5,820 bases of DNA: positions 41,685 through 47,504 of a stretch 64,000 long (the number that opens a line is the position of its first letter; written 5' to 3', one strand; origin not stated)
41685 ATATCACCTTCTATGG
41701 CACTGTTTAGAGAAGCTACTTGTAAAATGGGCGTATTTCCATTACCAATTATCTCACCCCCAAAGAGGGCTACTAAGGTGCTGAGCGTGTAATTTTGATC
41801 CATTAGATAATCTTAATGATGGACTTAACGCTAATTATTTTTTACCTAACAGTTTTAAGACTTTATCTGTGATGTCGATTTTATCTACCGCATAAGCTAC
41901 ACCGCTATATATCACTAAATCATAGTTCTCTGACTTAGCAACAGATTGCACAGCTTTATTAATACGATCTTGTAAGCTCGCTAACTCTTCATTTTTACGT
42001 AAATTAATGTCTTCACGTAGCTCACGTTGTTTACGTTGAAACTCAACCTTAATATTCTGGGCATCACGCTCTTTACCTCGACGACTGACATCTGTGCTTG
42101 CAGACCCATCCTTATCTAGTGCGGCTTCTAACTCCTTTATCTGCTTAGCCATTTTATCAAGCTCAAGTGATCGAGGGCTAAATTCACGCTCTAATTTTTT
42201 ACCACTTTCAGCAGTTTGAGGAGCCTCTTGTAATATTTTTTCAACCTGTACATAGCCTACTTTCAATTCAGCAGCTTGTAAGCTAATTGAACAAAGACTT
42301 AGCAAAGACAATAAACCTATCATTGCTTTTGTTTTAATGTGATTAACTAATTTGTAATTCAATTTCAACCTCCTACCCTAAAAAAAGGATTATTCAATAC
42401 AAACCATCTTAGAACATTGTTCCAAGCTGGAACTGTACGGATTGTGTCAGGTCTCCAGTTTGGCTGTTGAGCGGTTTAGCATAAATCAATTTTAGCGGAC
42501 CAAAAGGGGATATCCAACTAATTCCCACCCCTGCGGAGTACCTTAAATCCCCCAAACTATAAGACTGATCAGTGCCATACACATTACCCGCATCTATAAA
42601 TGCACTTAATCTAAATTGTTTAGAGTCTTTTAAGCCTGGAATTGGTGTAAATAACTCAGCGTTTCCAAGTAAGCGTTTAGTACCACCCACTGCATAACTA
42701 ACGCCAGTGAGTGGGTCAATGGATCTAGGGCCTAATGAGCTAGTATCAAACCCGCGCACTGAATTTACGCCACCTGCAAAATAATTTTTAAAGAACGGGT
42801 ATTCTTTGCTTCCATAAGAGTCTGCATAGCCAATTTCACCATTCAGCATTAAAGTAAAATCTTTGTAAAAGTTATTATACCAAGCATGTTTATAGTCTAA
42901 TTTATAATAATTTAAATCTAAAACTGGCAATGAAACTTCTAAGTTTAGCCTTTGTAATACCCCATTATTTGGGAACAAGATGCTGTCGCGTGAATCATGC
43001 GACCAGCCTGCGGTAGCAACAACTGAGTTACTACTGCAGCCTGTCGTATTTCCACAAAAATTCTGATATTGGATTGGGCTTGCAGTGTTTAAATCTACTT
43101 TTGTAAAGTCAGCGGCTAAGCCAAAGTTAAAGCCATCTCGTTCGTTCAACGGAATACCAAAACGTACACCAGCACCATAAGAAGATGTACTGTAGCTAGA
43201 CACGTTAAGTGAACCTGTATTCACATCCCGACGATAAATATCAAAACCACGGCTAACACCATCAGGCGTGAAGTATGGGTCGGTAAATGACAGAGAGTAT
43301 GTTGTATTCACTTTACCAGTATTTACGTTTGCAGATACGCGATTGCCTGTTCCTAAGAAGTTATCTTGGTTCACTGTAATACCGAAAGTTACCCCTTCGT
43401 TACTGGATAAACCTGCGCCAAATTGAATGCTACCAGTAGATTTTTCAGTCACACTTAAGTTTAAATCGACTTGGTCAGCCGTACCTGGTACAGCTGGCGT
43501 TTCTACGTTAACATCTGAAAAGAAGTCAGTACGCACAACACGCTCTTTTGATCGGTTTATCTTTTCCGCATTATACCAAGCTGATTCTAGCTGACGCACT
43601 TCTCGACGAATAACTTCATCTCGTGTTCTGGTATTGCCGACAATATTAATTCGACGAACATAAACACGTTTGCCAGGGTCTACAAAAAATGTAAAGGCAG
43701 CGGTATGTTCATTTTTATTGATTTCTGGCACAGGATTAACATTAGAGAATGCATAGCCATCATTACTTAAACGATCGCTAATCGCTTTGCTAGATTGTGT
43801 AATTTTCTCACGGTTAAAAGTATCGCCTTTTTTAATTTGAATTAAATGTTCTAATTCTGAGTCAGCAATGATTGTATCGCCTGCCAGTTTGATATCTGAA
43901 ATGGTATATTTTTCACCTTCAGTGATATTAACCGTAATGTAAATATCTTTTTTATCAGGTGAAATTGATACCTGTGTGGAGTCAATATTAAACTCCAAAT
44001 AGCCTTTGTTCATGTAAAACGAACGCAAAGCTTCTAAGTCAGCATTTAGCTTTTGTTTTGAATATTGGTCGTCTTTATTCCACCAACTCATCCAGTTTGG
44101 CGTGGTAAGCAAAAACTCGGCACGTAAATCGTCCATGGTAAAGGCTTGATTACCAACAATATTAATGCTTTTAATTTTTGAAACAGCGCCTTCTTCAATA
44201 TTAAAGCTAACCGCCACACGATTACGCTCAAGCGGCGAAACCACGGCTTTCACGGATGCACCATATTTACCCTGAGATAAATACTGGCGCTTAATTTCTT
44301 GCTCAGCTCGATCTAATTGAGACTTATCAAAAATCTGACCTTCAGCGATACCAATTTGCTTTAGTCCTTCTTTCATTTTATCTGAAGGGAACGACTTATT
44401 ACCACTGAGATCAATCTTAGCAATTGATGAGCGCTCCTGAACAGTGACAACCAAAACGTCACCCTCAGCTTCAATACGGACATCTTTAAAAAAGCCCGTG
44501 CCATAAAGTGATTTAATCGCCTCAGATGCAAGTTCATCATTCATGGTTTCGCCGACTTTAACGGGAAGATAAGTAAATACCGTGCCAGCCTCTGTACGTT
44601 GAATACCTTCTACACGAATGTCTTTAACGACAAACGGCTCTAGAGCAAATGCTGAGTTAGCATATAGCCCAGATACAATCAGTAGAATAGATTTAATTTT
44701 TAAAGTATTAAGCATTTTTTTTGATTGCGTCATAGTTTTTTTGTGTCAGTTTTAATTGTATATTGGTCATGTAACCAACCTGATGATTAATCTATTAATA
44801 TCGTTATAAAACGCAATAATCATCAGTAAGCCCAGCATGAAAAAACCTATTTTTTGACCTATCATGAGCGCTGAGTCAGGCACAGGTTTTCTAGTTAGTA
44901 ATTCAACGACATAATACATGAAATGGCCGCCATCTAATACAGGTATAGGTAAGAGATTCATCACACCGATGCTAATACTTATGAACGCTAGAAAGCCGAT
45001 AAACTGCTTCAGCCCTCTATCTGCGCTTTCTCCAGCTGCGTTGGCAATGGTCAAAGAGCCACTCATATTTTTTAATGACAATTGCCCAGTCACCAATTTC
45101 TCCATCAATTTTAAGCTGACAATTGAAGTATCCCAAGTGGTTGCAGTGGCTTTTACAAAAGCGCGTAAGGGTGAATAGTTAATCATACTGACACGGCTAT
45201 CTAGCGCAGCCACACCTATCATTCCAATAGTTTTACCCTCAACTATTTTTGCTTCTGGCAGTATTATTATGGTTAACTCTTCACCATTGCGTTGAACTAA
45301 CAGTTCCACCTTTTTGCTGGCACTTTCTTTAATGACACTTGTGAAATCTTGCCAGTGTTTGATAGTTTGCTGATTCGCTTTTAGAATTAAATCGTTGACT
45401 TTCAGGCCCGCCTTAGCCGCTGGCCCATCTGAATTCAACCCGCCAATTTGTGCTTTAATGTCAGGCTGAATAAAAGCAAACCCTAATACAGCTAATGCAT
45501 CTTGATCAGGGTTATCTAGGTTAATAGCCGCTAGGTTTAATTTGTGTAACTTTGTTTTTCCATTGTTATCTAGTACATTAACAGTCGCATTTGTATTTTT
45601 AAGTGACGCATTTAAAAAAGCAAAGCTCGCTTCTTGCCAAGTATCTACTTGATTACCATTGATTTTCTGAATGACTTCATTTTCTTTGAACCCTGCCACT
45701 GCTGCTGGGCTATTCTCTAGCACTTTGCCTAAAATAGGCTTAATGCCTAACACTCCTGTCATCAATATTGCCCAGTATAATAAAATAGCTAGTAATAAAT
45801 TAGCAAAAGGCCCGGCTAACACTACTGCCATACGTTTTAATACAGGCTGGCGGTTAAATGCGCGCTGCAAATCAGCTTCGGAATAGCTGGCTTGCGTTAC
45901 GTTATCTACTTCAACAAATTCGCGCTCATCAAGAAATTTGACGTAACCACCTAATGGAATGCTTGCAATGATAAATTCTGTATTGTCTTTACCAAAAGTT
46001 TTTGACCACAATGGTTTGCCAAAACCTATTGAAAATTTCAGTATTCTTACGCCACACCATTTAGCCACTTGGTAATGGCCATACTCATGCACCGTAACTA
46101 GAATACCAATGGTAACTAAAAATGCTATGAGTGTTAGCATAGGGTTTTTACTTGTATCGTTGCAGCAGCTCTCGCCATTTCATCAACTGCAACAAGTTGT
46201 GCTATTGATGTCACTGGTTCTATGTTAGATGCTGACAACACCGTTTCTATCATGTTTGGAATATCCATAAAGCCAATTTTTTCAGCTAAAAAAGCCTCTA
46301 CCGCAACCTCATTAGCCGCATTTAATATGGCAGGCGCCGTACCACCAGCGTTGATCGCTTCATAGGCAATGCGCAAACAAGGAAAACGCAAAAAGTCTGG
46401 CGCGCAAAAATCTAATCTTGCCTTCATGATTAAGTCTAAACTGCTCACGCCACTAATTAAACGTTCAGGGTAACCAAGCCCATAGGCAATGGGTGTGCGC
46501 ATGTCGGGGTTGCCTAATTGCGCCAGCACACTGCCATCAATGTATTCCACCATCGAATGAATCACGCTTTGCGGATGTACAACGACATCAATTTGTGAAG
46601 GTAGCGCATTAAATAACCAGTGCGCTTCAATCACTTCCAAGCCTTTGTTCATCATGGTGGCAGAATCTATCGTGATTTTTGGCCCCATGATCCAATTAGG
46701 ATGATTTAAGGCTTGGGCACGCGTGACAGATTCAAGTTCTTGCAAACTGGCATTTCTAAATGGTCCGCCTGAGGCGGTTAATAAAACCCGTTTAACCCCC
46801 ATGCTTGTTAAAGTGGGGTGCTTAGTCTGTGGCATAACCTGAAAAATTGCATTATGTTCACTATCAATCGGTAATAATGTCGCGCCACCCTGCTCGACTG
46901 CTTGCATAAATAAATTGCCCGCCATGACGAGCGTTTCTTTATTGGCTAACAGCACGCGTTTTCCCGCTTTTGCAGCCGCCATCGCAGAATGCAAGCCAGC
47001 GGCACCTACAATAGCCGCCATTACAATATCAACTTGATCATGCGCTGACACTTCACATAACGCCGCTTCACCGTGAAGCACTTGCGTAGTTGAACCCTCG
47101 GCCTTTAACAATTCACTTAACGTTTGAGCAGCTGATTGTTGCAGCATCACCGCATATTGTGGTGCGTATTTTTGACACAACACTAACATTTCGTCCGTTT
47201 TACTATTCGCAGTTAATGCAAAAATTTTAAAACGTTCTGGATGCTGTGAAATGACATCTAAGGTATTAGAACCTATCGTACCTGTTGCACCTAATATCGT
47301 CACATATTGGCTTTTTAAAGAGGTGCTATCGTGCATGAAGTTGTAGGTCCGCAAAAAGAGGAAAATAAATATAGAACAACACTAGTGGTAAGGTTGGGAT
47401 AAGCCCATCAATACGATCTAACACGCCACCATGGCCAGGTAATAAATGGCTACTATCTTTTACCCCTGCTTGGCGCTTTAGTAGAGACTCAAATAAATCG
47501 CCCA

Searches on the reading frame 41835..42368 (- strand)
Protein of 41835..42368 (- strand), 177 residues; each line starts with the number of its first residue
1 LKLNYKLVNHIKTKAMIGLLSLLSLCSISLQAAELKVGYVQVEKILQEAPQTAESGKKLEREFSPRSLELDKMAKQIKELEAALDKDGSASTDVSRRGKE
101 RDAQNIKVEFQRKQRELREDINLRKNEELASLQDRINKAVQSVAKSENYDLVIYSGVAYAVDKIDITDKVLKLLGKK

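Call 12: search_protein_families(library=pfam, proteins=[window:41835-42368:-], max_evalue=0.001)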
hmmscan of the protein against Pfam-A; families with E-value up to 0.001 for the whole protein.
window:41835-42368:- (177 aa): 1 family
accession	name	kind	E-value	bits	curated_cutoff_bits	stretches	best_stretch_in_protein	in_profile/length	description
PF03938.19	OmpH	-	1.2e-31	110.3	32.4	1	36-174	1-141/141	Outer membrane protein (OmpH-like)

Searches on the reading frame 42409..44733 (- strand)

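Call 12: search_protein_families(library=pfam, proteins=[window:42409-44733:-], max_evalue=0.001)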
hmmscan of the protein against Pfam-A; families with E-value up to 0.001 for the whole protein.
window:42409-44733:- (774 aa): 4 families
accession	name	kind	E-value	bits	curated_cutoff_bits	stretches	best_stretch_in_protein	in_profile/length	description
PF07244.20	POTRA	-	3.2e-78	258.9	21.3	5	186-273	2-79/79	Surface antigen variable number repeat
PF01103.29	Omp85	-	5.2e-78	263.3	24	1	458-774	1-325/325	Omp85 superfamily domain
PF08479.16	POTRA_2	-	2.1e-12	47.2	24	1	277-336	2-61/76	POTRA domain, ShlB-type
PF08478.15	POTRA_1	-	0.0005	20.8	23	0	185-231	1-45/69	POTRA domain, FtsQ-type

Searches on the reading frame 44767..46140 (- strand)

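Call 60: search_protein_families(library=pfam, proteins=[window:44767-46140:-], max_evalue=0.00001)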
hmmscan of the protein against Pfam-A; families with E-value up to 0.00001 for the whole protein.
window:44767-46140:- (457 aa): 4 families
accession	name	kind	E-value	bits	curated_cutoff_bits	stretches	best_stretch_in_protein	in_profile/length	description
PF02163.28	Peptidase_M50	-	2.5e-64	217.1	27.2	1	6-437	1-219/221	Peptidase family M50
PF17820.7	PDZ_6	-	7.8e-17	61.2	27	1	236-284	6-54/54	PDZ domain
PF13180.12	PDZ_2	-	1e-16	61.4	27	1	218-291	2-76/80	PDZ domain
PF00595.29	PDZ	-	1.6e-11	44.8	23.2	1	228-283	25-81/81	PDZ domain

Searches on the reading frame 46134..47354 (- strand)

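Call 60: search_protein_families(library=pfam, proteins=[window:46134-47354:-], max_evalue=0.00001)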
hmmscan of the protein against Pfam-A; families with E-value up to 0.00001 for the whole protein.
window:46134-47354:- (406 aa): 3 families
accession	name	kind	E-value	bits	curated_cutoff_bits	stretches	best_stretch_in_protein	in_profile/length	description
PF02670.22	DXP_reductoisom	-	2.7e-45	154.7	21.7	1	18-146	1-129/129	1-deoxy-D-xylulose 5-phosphate reductoisomerase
PF13288.12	DXPR_C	-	5.4e-41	139.9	27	1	280-396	1-114/115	DXP reductoisomerase C-terminal domain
PF08436.17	DXP_redisom_C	-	7.7e-39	132.2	26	1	160-248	1-84/84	1-deoxy-D-xylulose 5-phosphate reductoisomerase C-terminal domain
